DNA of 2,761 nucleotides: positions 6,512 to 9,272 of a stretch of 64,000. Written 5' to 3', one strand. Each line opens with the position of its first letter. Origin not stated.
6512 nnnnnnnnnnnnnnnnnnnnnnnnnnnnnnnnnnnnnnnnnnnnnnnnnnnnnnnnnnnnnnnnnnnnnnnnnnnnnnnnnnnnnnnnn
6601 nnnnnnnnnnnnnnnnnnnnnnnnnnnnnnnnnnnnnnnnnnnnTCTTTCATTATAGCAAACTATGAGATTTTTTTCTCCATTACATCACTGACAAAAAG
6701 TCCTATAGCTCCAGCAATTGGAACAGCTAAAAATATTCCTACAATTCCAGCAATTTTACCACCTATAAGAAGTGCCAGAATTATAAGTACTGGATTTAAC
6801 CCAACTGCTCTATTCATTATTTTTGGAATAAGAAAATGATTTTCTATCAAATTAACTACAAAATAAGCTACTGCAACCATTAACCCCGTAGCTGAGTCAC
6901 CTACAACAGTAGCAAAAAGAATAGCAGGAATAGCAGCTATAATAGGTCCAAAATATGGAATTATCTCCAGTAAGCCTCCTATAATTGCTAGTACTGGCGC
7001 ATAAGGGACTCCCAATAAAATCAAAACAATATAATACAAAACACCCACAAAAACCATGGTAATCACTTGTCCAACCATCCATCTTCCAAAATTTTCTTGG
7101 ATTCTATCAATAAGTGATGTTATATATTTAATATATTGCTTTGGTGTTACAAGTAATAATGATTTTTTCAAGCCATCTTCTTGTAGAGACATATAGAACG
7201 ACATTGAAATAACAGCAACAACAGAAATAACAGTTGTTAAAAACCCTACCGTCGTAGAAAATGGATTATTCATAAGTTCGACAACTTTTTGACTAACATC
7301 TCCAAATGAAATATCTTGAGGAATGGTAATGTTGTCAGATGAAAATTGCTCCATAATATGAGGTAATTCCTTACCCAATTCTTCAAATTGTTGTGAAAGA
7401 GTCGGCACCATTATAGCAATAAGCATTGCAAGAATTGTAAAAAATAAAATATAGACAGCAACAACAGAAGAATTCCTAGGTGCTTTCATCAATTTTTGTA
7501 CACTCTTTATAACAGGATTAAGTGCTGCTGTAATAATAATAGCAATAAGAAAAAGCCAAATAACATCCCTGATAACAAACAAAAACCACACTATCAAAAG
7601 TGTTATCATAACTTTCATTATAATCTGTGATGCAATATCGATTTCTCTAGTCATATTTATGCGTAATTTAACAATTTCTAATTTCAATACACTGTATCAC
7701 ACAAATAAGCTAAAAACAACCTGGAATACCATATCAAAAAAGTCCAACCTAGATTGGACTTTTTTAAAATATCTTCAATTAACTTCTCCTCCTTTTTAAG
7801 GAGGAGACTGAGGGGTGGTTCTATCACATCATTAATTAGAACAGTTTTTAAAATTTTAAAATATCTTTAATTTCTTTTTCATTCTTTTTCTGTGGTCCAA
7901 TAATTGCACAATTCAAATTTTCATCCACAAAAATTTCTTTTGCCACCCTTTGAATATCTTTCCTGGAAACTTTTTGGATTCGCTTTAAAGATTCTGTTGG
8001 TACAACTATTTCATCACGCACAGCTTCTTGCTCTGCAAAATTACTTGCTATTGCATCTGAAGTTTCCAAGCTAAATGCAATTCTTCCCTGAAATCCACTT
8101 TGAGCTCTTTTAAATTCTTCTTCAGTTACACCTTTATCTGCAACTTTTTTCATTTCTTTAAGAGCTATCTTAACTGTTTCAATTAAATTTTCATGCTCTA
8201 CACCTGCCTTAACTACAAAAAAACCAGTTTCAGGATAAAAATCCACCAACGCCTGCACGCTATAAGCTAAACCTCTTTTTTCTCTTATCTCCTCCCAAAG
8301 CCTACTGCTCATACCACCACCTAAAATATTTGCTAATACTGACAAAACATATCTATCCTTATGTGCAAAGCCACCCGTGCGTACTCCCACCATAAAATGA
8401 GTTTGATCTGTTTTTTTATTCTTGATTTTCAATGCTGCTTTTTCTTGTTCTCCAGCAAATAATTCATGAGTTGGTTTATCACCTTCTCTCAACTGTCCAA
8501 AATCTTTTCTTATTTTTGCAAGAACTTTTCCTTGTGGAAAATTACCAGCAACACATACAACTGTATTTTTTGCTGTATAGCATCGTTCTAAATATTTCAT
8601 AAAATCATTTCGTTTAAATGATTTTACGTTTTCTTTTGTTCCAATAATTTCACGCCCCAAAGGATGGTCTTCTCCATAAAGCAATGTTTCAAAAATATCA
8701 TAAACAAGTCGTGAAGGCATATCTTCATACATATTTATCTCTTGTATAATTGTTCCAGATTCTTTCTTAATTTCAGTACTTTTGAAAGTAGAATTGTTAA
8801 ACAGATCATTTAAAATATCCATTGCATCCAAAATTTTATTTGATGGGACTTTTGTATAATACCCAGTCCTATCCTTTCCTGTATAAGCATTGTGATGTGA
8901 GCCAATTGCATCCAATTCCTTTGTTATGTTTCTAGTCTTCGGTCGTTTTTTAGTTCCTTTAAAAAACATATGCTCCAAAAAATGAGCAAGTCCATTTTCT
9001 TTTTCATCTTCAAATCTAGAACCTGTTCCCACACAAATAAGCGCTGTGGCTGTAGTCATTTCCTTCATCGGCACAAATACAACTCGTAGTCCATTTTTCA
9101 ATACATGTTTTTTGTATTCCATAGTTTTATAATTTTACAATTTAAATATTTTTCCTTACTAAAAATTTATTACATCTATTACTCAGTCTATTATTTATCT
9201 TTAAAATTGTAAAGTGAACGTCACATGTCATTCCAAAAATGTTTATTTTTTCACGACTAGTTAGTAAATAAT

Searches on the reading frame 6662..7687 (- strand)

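Call 8: search_protein_families(library=pfam, proteins=[window:6662-7687:-], max_evalue=0.001)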
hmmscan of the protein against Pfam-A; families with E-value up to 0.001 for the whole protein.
window:6662-7687:- (341 aa): 1 family
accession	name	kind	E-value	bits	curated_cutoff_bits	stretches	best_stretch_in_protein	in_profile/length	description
PF01594.21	AI-2E_transport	-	4.1e-57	194.3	34.3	1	26-328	5-319/327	AI-2E family transporter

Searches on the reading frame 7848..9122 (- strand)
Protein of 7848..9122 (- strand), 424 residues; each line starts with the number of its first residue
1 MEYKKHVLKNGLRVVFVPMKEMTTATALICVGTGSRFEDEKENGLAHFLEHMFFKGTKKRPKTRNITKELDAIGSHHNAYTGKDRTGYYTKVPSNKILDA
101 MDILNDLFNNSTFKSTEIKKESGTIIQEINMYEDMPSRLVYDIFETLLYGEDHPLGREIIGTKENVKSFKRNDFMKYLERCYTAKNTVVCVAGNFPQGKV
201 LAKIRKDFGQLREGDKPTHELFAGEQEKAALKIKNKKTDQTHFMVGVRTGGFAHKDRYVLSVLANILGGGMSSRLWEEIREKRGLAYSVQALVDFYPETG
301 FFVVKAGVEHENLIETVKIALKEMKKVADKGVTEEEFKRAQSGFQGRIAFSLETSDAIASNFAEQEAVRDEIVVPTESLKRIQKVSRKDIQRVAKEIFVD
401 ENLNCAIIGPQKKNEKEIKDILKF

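Call 8: search_protein_families(library=pfam, proteins=[window:7848-9122:-], max_evalue=0.001)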
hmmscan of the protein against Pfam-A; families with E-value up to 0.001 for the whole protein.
window:7848-9122:- (424 aa): 3 families
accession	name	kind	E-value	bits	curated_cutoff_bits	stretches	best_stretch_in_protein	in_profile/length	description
PF05193.26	Peptidase_M16_C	-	5.6e-45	153.9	23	1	169-342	2-179/181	Peptidase M16 inactive domain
PF00675.25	Peptidase_M16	-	1.1e-38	132.8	22.3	1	20-162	8-148/149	Insulinase (Peptidase family M16)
PF22516.1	PreP_C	-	0.00036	20.6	27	0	262-402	32-165/173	PreP C-terminal domain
